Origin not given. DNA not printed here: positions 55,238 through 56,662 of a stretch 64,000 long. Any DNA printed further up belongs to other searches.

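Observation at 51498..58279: Five-gene operon resembling a mandelate-type 2-hydroxyacid pathway, ending in two small putative regulator/binding proteins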

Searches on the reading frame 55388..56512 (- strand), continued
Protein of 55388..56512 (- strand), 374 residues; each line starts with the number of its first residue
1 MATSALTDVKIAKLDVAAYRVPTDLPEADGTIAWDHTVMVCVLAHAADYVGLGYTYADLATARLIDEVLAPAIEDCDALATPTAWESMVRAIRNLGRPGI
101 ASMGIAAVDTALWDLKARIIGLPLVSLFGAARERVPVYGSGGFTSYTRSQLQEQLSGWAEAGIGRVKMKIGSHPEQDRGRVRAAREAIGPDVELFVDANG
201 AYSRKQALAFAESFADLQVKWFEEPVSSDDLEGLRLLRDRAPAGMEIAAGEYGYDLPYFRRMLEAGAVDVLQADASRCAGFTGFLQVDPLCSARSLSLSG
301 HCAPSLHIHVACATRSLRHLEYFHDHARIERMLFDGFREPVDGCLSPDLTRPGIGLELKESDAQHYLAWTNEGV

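Call 33: get_annotated_region(hit=H13, flank=12000)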
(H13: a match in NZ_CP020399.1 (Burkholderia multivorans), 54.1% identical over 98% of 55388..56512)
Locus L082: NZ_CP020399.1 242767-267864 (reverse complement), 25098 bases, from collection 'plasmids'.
description: Burkholderia multivorans strain FDAARGOS_246 plasmid unnamed, complete sequence
organism: Burkholderia multivorans (NCBI taxid 87883)
taxonomy: Bacteria; Pseudomonadota; Betaproteobacteria; Burkholderiales; Burkholderiaceae; Burkholderia; Burkholderia multivorans
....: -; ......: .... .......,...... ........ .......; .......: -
typing (MOB-suite, as given by PLSDB): non-mobilizable
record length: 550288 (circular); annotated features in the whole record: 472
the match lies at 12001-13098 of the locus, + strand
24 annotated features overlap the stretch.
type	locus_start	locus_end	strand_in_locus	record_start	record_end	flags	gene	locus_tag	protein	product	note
CDS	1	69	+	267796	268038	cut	-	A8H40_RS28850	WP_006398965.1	DUF6566 family protein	-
CDS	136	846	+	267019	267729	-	-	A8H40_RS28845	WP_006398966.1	succinate dehydrogenase/fumarate reductase iron-sulfur subunit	-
CDS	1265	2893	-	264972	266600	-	-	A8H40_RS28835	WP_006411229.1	cytochrome c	-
CDS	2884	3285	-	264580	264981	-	-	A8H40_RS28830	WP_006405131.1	hypothetical protein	-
CDS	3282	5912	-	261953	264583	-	ctaD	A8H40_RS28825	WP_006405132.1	cytochrome c oxidase subunit I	-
CDS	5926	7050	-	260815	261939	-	coxB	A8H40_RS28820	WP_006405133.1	cytochrome c oxidase subunit II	-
CDS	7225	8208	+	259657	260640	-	-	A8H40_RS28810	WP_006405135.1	SDR family oxidoreductase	-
CDS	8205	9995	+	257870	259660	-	-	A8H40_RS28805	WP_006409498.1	glycoside hydrolase family 15 protein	-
CDS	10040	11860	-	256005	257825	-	-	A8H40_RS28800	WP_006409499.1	thiamine pyrophosphate-requiring protein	-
CDS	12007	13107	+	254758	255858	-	-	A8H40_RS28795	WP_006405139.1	enolase C-terminal domain-like protein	-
CDS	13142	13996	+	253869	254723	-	-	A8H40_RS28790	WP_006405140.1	hypothetical protein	-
CDS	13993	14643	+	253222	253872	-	-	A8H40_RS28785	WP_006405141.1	gluconate 2-dehydrogenase subunit 3 family protein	-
CDS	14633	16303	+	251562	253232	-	-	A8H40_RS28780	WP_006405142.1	GMC family oxidoreductase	-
CDS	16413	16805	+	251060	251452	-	-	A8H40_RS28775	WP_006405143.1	DUF305 domain-containing protein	-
CDS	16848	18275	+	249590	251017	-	-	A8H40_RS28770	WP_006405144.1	cytochrome ubiquinol oxidase subunit I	GO:0019646 - aerobic electron transport chain [Evidence IEA]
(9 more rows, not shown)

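Call 63: get_annotated_region(hit=H9, flank=12000)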
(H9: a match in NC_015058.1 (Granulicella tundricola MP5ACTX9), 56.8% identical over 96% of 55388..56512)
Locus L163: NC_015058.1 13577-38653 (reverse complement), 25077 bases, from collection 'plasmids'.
description: Granulicella tundricola MP5ACTX9 plasmid pACIX903, complete sequence
organism: Granulicella tundricola MP5ACTX9 (NCBI taxid 1198114)
taxonomy: Bacteria; Acidobacteriota; Terriglobia; Terriglobales; Acidobacteriaceae; Granulicella; Granulicella tundricola; Granulicella tundricola MP5ACTX9
host: -; source: -; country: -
typing (MOB-suite, as given by PLSDB): conjugative; relaxase MOBF; mating-pair formation MPF_T
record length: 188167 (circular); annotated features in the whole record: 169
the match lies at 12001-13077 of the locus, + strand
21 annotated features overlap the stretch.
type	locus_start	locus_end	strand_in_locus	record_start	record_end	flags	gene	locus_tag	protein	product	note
CDS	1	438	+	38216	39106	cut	-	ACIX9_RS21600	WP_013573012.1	ferritin-like domain-containing protein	-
CDS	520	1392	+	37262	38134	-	-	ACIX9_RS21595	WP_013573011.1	ferritin-like domain-containing protein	-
CDS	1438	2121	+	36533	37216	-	-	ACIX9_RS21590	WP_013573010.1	hypothetical protein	-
CDS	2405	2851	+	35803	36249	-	-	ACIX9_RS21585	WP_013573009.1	YetF domain-containing protein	-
CDS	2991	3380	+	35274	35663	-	-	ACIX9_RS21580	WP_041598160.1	hypothetical protein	-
CDS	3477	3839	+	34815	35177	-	-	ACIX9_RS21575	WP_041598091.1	YetF domain-containing protein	-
CDS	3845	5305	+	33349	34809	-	-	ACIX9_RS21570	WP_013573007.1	MFS transporter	GO:0055085 - transmembrane transport [Evidence IEA]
CDS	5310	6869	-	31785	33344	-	-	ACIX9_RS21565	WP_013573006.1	DHA2 family efflux MFS transporter permease subunit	GO:0009410 - response to xenobiotic stimulus [Evidence IEA]; GO:0006855 - xenobiotic transmembrane transport [Evidence ...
CDS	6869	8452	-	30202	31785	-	-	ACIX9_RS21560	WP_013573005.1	HlyD family secretion protein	GO:0055085 - transmembrane transport [Evidence IEA]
CDS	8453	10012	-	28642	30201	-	-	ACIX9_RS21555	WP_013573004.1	TolC family protein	GO:0055085 - transmembrane transport [Evidence IEA]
CDS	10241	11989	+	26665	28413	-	-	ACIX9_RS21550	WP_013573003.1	thiamine pyrophosphate-dependent enzyme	-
CDS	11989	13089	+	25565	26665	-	-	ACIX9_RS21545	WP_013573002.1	enolase C-terminal domain-like protein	-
CDS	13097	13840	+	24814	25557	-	-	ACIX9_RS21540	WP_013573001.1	cyclase family protein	-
CDS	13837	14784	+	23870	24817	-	-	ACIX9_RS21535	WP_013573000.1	hypothetical protein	-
CDS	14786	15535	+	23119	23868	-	-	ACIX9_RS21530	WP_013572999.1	gluconate 2-dehydrogenase subunit 3 family protein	-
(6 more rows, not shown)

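Call 64: get_annotated_region(hit=H17, flank=12000)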
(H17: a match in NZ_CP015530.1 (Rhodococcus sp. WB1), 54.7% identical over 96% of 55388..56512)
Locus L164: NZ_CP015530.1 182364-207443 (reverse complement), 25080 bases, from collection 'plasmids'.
description: Rhodococcus sp. WB1 plasmid pWB1, complete sequence
organism: Rhodococcus sp. WB1 (NCBI taxid 1033922)
taxonomy: Bacteria; Actinomycetota; Actinomycetes; Mycobacteriales; Nocardiaceae; Rhodococcus; Rhodococcus sp. WB1
host: -; source: soil,PCBs contaminated soil; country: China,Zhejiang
typing (MOB-suite, as given by PLSDB): conjugative; relaxase MOBF; mating-pair formation MPF_T
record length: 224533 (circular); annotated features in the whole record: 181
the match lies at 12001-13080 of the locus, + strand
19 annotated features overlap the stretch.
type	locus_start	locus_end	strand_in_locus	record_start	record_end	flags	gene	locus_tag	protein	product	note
CDS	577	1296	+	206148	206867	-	-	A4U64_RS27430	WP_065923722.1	potassium channel family protein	GO:0034220 - monoatomic ion transmembrane transport [Evidence IEA]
CDS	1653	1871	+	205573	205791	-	-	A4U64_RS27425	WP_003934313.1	hypothetical protein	-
CDS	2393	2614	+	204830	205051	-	-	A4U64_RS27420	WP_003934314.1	lipopolysaccharide assembly protein LapA domain-containing protein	-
CDS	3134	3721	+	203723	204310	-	-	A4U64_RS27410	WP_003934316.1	hypothetical protein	-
CDS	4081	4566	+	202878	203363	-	-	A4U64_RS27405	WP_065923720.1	hypothetical protein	-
CDS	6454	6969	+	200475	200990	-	-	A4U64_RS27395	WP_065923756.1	MarR family transcriptional regulator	-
CDS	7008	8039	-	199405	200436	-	-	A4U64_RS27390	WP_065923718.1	SDR family oxidoreductase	-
CDS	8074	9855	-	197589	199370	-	-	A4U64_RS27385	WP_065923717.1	glycoside hydrolase family 15 protein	-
CDS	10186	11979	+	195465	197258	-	-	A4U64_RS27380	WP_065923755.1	thiamine pyrophosphate-requiring protein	-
CDS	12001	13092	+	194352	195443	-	-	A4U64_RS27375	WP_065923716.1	enolase C-terminal domain-like protein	-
CDS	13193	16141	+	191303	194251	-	-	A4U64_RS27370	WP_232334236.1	FAD-binding and (Fe-S)-binding domain-containing protein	-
CDS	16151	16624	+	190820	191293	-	-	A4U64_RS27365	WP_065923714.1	SRPBCC family protein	-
CDS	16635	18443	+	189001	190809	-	ctaD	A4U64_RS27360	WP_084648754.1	cytochrome c oxidase subunit I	-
CDS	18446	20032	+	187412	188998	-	-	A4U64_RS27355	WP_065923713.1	NAD(P)/FAD-dependent oxidoreductase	-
CDS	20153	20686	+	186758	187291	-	-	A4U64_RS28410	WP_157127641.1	hypothetical protein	-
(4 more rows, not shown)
